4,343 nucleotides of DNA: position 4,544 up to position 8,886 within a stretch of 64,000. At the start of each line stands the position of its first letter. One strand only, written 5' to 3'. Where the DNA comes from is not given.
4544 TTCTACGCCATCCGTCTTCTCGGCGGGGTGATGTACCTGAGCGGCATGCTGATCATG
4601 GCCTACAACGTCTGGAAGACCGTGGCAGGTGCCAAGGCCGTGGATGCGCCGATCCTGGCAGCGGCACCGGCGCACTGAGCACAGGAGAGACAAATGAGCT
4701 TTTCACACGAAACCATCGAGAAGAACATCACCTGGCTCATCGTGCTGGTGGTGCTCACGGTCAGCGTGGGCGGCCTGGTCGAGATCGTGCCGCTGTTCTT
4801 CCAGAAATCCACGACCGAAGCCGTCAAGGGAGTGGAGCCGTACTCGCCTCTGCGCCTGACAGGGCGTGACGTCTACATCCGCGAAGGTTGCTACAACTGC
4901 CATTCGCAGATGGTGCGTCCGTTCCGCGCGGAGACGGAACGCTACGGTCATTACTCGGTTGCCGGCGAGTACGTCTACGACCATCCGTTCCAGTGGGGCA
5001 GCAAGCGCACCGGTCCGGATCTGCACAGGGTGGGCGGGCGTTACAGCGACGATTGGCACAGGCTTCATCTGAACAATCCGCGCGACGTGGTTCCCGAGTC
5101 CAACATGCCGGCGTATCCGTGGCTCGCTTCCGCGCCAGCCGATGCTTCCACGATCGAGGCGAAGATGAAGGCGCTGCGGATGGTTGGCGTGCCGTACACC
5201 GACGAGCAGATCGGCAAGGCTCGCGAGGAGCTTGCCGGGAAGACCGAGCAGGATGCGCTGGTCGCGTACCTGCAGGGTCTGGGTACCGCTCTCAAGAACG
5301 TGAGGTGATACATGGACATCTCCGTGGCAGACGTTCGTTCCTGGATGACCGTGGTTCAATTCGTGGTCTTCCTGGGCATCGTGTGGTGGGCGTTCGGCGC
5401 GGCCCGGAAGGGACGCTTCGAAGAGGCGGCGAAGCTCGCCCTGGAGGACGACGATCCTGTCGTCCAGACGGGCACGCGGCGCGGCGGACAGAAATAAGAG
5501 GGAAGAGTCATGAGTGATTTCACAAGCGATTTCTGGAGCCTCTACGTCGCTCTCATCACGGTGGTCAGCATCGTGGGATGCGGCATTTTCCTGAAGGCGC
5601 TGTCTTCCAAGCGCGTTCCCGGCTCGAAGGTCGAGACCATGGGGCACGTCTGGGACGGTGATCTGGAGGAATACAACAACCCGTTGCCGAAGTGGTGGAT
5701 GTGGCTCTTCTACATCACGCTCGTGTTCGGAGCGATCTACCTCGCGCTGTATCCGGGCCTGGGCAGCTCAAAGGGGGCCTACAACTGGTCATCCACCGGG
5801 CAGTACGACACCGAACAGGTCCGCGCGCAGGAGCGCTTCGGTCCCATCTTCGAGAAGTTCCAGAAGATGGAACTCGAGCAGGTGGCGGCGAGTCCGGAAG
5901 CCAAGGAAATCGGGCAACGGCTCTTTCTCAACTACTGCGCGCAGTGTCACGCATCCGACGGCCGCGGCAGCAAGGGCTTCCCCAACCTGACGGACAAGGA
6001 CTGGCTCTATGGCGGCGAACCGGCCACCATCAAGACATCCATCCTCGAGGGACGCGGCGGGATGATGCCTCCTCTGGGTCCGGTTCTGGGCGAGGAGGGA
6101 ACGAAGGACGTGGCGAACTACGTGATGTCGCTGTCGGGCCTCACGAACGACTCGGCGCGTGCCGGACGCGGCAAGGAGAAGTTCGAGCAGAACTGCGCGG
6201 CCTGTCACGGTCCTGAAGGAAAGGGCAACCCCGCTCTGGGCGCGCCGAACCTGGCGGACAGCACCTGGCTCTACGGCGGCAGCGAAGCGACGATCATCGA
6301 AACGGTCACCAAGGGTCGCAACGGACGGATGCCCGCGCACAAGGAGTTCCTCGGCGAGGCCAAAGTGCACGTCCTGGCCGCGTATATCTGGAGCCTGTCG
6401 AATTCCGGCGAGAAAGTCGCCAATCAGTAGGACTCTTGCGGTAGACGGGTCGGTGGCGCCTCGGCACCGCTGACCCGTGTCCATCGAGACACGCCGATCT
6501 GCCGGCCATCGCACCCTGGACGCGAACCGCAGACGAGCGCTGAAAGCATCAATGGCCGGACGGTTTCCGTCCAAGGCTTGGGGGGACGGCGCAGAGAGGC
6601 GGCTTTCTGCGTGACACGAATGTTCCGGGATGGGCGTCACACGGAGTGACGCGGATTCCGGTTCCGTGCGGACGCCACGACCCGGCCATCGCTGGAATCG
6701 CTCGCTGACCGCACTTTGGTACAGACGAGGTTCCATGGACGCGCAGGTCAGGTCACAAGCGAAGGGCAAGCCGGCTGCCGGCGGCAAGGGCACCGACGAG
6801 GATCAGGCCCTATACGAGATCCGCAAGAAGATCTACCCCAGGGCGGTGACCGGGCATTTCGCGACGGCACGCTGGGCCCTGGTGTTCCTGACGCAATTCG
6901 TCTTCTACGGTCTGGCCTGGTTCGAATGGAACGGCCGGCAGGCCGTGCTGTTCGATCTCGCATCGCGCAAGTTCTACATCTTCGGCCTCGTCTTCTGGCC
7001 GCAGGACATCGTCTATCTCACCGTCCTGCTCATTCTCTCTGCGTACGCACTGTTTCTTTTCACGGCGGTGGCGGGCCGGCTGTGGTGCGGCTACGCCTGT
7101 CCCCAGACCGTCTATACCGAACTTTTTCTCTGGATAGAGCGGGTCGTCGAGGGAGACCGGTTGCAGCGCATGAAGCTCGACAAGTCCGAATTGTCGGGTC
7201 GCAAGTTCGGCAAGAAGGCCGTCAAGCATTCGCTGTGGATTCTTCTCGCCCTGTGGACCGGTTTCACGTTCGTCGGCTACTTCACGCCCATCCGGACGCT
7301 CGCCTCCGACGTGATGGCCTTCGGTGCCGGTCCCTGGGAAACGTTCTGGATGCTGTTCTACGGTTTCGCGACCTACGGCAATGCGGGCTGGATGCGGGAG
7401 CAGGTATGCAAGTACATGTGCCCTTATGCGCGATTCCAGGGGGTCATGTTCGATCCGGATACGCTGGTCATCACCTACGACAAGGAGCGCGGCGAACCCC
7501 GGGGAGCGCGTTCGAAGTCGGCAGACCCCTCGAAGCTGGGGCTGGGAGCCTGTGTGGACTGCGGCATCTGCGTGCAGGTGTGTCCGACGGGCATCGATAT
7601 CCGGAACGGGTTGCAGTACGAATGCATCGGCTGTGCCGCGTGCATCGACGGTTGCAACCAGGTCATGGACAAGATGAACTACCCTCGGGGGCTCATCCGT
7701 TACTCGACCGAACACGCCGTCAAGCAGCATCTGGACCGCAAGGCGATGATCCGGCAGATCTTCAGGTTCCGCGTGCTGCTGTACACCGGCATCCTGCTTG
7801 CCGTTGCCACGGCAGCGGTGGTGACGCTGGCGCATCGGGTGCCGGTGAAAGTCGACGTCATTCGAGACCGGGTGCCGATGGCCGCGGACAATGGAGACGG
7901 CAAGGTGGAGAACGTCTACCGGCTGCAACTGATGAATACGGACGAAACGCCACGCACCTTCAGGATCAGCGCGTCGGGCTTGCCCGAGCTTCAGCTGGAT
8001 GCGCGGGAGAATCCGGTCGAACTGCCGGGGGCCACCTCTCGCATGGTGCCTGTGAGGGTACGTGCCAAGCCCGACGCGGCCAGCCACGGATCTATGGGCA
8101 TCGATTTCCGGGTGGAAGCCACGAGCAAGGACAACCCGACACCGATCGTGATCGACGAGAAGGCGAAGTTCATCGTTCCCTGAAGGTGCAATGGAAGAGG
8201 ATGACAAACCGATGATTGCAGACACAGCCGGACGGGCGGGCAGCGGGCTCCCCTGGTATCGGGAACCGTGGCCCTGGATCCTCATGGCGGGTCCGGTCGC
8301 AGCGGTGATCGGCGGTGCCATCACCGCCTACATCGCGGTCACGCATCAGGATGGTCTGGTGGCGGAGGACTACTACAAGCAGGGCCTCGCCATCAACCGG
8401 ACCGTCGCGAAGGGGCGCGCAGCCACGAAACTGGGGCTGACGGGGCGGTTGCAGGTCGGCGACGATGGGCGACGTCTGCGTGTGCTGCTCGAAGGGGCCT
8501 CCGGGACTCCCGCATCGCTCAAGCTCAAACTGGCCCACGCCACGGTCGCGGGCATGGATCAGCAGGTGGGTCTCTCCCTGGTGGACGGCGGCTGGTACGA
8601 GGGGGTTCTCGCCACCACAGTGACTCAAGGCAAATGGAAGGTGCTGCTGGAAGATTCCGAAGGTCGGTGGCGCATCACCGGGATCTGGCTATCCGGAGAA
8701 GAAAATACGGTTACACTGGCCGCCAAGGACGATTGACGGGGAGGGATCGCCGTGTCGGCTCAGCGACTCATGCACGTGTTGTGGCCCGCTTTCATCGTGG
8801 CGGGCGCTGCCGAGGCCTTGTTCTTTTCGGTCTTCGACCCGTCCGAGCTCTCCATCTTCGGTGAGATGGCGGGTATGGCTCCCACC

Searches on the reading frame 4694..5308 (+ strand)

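Call 9: search_protein_families(library=pfam, proteins=[window:4694-5308:+])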
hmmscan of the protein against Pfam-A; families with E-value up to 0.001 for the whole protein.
window:4694-5308:+ (204 aa): 1 family
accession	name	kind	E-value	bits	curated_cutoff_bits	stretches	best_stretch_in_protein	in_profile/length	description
PF02433.20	FixO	-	2.8e-89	298.8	29.6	1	5-184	1-180/219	Cytochrome C oxidase, mono-heme subunit/FixO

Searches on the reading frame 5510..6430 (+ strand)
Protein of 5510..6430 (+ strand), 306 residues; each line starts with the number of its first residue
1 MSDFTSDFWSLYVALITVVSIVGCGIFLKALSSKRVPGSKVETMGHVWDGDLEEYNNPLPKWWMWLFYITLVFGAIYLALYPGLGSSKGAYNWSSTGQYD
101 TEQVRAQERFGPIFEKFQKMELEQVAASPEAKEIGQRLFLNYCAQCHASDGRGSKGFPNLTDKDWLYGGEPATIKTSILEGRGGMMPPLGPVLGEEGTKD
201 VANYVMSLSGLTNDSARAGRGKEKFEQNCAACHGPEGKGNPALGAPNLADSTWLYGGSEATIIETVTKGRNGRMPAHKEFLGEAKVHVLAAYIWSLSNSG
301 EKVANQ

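Call 9: search_protein_families(library=pfam, proteins=[window:5510-6430:+])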
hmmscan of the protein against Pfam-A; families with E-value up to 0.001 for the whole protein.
window:5510-6430:+ (306 aa): 4 families
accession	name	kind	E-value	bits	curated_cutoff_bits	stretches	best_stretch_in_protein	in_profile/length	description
PF13442.11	Cytochrome_CBB3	-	6.5e-27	94.1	27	2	217-293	2-68/68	Cytochrome C oxidase, cbb3-type, subunit III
PF14715.11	FixP_N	-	8.3e-25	86.7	24.9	1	41-88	2-48/48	N-terminal domain of cytochrome oxidase-cbb3, FixP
PF00034.26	Cytochrom_C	-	3.9e-20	73.4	21.3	2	220-296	3-89/90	Cytochrome c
PF14495.11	Cytochrom_C550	-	0.00011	22.4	27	0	124-149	18-43/136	Cytochrome c-550 domain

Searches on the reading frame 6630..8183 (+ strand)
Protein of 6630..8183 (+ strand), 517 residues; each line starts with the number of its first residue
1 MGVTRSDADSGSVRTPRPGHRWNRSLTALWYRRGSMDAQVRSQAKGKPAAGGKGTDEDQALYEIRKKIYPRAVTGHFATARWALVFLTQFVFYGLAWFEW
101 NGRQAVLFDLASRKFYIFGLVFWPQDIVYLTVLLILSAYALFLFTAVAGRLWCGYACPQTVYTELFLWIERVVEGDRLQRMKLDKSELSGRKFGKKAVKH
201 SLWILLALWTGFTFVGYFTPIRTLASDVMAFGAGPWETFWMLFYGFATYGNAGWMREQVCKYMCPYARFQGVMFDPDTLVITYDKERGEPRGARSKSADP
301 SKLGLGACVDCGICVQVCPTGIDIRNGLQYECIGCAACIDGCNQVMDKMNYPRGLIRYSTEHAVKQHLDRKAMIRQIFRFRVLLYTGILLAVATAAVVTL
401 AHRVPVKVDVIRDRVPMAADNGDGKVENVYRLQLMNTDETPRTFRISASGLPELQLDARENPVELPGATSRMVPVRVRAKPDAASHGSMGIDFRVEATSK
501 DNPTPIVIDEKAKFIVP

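Call 9: search_protein_families(library=pfam, proteins=[window:6630-8183:+])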
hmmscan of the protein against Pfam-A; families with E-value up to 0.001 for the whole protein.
window:6630-8183:+ (517 aa): 8 families
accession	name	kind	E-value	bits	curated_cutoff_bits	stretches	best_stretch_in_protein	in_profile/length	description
PF13746.11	Fer4_18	-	2.3e-42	144.2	27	1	255-360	1-113/114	4Fe-4S dicluster domain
PF11614.14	FixG_C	-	2.5e-30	105.5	25.6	1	397-517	2-119/119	IG-like fold at C-terminal of FixG, putative oxidoreductase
PF12801.12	Fer4_5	-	5.2e-09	36.4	22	1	132-171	3-43/48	4Fe-4S binding domain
PF13183.11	Fer4_8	-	9.1e-08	33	27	1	259-322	10-68/68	4Fe-4S dicluster domain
PF13187.11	Fer4_9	-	2.9e-07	30.8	27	1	260-321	8-50/52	4Fe-4S dicluster domain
PF12838.12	Fer4_7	-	3e-07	31.2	27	1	260-322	8-52/52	4Fe-4S dicluster domain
PF13534.11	Fer4_17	-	2.2e-06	28.5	22.2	0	259-323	7-61/61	4Fe-4S dicluster domain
PF00037.32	Fer4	-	0.00085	19.5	21.1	1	307-321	7-21/24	4Fe-4S binding domain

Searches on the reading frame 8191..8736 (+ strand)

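Call 9: search_protein_families(library=pfam, proteins=[window:8191-8736:+])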
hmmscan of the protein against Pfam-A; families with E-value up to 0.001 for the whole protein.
window:8191-8736:+ (181 aa): 1 family
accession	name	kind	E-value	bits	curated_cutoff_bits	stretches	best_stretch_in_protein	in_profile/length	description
PF05751.16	FixH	-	1.2e-33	116.7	23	1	24-166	1-149/150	FixH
